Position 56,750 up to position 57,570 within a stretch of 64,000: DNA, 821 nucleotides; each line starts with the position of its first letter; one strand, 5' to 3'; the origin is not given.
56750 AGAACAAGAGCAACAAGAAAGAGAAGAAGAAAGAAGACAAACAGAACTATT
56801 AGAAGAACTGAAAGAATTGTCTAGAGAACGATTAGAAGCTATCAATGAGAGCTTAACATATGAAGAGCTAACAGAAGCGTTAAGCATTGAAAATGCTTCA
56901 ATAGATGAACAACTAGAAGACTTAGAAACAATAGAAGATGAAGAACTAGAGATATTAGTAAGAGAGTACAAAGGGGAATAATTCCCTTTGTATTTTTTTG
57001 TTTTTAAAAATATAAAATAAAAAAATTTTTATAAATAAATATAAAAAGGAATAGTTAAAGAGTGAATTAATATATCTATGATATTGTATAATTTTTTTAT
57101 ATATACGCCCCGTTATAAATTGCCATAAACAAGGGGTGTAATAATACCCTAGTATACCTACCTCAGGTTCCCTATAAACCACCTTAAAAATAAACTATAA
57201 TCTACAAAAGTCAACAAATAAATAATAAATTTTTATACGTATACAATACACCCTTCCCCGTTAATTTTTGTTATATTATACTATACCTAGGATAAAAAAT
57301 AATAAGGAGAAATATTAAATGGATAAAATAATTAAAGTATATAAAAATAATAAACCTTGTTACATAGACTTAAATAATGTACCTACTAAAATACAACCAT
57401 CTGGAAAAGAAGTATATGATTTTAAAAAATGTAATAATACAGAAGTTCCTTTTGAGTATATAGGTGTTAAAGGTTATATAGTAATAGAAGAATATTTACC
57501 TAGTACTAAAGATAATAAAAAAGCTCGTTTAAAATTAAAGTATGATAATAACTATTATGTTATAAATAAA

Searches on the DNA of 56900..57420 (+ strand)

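Call 47: search_dna_similar(query=window:56900-57420:+, collection=phages, mode=distant, max_rows=40)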
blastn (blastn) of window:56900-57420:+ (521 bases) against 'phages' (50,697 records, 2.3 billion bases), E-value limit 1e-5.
Records with a match: 20; places in all: 20; records where one place covers at least 80% of the query: 12.
Best place of each record, by identity: >=99% 8; 95-99% 8; 90-95% 3; 80-90% 1.
By first word of the organism name: Staphylococcus 20.
By host as written in the record: Staphylococcus epidermidis F12 6; Staphylococcus epidermidis 5; Staphylococcus sp. 2; Staphylococcus epidermidis 9142 2; Staphylococcus epidermidis COB-Sec1 2; Staphylococcus epidermidis COB-Sec2 1; Mammaliicoccus vitulinus C6867 1; Staphylococcus epidermidis NCC 100655 1.
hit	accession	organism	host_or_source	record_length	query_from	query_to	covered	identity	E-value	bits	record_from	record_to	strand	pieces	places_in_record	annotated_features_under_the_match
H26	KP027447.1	Staphylococcus phage vB_SepM_ phiIPLA-C1C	Staphylococcus sp.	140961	1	521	100%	100.0%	0e+0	940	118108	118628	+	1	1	hypothetical protein (x2)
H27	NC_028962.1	Staphylococcus phage vB_SepM_ phiIPLA-C1C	Staphylococcus sp.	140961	1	521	100%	100.0%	0e+0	940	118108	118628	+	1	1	hypothetical protein (x2)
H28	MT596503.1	Staphylococcus phage vB_SepM_BE06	Staphylococcus epidermidis F12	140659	1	521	100%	97.3%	0e+0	877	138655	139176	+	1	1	hypothetical protein (x2)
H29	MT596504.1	Staphylococcus phage vB_SepM_BE07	Staphylococcus epidermidis F12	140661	1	521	100%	97.3%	0e+0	877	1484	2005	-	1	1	hypothetical protein (x2)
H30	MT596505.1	Staphylococcus phage vB_SepM_BE08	Staphylococcus epidermidis F12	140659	1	521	100%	97.3%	0e+0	877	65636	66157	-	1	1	hypothetical protein (x2)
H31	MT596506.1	Staphylococcus phage vB_SepM_BE09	Staphylococcus epidermidis F12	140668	1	521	100%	97.3%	0e+0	877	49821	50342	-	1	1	hypothetical protein (x2)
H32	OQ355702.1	Staphylococcus phage vB_SepM_BE24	Staphylococcus epidermidis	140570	1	521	100%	97.3%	0e+0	877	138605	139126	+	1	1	hypothetical protein (x3)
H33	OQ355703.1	Staphylococcus phage vB_SepM_BE25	Staphylococcus epidermidis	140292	1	521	100%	97.3%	0e+0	879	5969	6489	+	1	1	hypothetical protein (x3)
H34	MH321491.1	Staphylococcus phage Twillingate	Staphylococcus epidermidis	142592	1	521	100%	95.2%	0e+0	829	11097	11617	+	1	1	hypothetical protein (x2) | terminator | ribosome_binding_site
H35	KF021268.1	Staphylococcus phage phiIBB-SEP1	Staphylococcus epidermidis 9142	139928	1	521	100%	92.0%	0e+0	747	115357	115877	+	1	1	hypothetical protein (x2) | terminator | promoter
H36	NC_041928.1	Staphylococcus phage phiIBB-SEP1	Staphylococcus epidermidis 9142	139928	1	521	100%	92.0%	0e+0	747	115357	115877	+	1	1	hypothetical protein (x2) | terminator | promoter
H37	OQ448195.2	Staphylococcus phage 110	Staphylococcus epidermidis COB-Sec2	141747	1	521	100%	90.9%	0e+0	743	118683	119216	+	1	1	hypothetical protein (x2)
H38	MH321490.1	Staphylococcus phage Quidividi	Staphylococcus epidermidis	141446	3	318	61%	88.1%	9e-106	389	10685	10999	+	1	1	hypothetical protein | terminator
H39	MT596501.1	Staphylococcus phage vB_SepM_BE04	Staphylococcus epidermidis F12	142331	1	276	53%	100.0%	7e-139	499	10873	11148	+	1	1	hypothetical protein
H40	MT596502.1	Staphylococcus phage vB_SepM_BE05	Staphylococcus epidermidis F12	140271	1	276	53%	100.0%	7e-139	499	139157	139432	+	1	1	hypothetical protein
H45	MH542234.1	Staphylococcus phage Terranova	Staphylococcus epidermidis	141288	1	276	53%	98.6%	2e-133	480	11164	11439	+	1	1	hypothetical protein | terminator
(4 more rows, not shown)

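Call 56: get_annotated_region(hit=H45, flank=400)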
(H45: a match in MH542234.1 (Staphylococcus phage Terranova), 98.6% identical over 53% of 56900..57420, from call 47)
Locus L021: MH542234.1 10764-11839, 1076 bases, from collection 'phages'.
description: Staphylococcus phage Terranova, complete genome.
organism: Staphylococcus phage Terranova (NCBI taxid 2282407)
taxonomy: Viruses; Duplodnaviria; Heunggongvirae; Uroviricota; Caudoviricetes; Herelleviridae; Twortvirinae; Sepunavirus
host: Staphylococcus epidermidis; source: wastewater treatment plant; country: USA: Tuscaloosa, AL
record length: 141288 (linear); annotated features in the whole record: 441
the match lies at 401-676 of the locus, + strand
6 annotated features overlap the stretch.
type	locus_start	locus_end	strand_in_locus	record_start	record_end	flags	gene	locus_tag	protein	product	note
CDS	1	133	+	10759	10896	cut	-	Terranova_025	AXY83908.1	hypothetical protein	-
regulatory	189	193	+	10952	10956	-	-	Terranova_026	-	ribosome_binding_site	Terranova_026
CDS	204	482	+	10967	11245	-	-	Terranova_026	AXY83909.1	hypothetical protein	-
regulatory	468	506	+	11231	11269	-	-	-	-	terminator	-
regulatory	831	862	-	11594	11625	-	-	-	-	terminator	-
CDS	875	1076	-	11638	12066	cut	-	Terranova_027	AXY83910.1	hypothetical protein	-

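Call 57: get_annotated_region(hit=H38, flank=400)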
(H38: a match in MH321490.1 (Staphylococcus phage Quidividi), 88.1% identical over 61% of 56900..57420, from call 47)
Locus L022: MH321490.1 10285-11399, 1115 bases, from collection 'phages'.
description: Staphylococcus phage Quidividi, complete genome.
organism: Staphylococcus phage Quidividi (NCBI taxid 2234036)
taxonomy: Viruses; Duplodnaviria; Heunggongvirae; Uroviricota; Caudoviricetes; Herelleviridae; Twortvirinae; Sepunavirus
host: Staphylococcus epidermidis; source: wastewater treatment plant; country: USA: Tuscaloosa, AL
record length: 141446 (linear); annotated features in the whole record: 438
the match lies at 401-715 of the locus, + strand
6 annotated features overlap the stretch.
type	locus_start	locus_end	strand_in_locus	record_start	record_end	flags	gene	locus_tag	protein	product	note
CDS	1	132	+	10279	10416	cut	-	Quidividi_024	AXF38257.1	hypothetical protein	-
regulatory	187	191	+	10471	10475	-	-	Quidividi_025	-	ribosome_binding_site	Quidividi_025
CDS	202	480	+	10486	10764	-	-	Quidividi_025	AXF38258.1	hypothetical protein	-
regulatory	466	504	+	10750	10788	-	-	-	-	terminator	-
regulatory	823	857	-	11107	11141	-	-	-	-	terminator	-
CDS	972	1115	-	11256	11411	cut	-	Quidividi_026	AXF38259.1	hypothetical protein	-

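Call 58: get_annotated_region(hit=H35, flank=400)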
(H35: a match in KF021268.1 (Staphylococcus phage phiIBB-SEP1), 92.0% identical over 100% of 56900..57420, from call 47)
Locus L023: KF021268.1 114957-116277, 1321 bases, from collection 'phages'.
description: Staphylococcus phage phiIBB-SEP1, complete genome.
organism: Staphylococcus phage phiIBB-SEP1 (NCBI taxid 1340769)
taxonomy: Viruses; Duplodnaviria; Heunggongvirae; Uroviricota; Caudoviricetes; Herelleviridae; Twortvirinae; Sepunavirus; Sepunavirus SEP1
host: Staphylococcus epidermidis 9142; source: waste water treatment plant - raw sewage; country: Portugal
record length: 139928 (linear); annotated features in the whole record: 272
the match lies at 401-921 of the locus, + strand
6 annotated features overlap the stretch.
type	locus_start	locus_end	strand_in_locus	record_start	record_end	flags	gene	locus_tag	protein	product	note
CDS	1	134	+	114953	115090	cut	-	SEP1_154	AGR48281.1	hypothetical protein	-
regulatory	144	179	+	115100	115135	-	-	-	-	promoter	discovered using MEME 4.9.0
CDS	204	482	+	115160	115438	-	-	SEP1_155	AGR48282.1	hypothetical protein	-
regulatory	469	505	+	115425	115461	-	-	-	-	terminator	rho-independent terminator; discovered using ARNold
regulatory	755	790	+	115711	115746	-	-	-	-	promoter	discovered using MEME 4.9.0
CDS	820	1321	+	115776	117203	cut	-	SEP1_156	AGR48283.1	hypothetical protein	-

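Call 59: get_annotated_region(hit=H37, flank=400)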
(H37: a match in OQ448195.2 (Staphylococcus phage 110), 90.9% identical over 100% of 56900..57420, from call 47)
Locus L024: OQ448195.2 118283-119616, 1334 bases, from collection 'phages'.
description: Staphylococcus phage 110, complete genome.
organism: Staphylococcus phage 110 (NCBI taxid 3038194)
taxonomy: Viruses; Duplodnaviria; Heunggongvirae; Uroviricota; Caudoviricetes; Herelleviridae; Twortvirinae; Sepunavirus
host: Staphylococcus epidermidis COB-Sec2; source: -; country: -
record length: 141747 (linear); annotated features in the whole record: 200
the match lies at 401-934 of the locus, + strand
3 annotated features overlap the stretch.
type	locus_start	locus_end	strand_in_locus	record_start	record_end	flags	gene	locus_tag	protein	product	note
CDS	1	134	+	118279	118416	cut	-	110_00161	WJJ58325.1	hypothetical protein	-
CDS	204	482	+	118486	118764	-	-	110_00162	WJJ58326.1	hypothetical protein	-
CDS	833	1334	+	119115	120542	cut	-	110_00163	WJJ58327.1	hypothetical protein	-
